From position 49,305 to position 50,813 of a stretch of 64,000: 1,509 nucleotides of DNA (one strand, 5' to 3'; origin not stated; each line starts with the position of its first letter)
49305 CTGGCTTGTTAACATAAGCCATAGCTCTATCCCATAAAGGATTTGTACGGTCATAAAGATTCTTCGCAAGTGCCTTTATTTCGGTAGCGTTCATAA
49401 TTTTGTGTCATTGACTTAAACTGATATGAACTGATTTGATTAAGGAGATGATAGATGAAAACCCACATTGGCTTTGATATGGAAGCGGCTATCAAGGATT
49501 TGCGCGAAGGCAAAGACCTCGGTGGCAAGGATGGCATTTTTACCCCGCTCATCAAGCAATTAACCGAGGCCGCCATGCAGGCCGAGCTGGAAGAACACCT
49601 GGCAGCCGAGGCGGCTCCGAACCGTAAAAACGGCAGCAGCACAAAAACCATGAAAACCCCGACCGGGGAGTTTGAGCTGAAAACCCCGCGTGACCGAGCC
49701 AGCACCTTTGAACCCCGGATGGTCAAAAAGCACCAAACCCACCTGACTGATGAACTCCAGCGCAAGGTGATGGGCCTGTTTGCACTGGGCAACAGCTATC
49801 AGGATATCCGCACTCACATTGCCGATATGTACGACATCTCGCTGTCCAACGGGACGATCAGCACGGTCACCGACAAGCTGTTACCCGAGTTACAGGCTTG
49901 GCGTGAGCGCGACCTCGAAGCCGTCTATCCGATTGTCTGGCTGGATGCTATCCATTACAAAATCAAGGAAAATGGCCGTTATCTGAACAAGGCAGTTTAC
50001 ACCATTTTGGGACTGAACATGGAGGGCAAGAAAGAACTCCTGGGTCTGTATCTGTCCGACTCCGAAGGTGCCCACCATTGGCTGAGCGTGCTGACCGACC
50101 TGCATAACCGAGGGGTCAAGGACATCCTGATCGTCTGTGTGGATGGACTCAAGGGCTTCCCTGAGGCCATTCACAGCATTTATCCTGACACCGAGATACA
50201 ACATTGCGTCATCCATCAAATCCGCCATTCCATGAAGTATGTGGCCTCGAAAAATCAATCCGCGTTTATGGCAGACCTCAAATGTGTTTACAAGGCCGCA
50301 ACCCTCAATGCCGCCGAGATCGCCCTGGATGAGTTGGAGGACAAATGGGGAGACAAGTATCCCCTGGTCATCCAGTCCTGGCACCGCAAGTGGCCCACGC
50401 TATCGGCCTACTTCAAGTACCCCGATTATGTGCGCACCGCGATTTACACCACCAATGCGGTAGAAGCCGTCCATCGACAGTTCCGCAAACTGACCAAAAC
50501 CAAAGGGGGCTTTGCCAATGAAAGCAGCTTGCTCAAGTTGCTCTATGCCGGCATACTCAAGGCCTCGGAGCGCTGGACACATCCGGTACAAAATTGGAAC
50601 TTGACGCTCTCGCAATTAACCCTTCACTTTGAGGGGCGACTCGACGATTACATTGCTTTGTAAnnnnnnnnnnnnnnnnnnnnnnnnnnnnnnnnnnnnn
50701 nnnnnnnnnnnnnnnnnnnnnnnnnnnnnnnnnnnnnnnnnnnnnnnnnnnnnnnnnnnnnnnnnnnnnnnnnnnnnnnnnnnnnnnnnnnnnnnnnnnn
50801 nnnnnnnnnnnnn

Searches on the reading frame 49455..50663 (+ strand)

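Call 41: search_protein_families(library=ncbifam, proteins=[window:49455-50663:+], max_evalue=1e-10)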
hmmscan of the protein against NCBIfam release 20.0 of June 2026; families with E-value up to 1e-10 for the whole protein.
window:49455-50663:+ (402 aa): 3 families
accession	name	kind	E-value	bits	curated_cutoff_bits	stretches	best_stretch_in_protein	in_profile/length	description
NF033543.2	transpos_IS256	equivalog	9.9e-113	376.6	150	1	47-369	3-336/338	IS256 family transposase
NF033544.1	transpos_IS1249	exception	9.6e-12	44.7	300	1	165-354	91-268/382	IS1249 family transposase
NF041731.2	transpos_ISH6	equivalog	1.2e-11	44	240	1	30-346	35-355/414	ISH6 family transposase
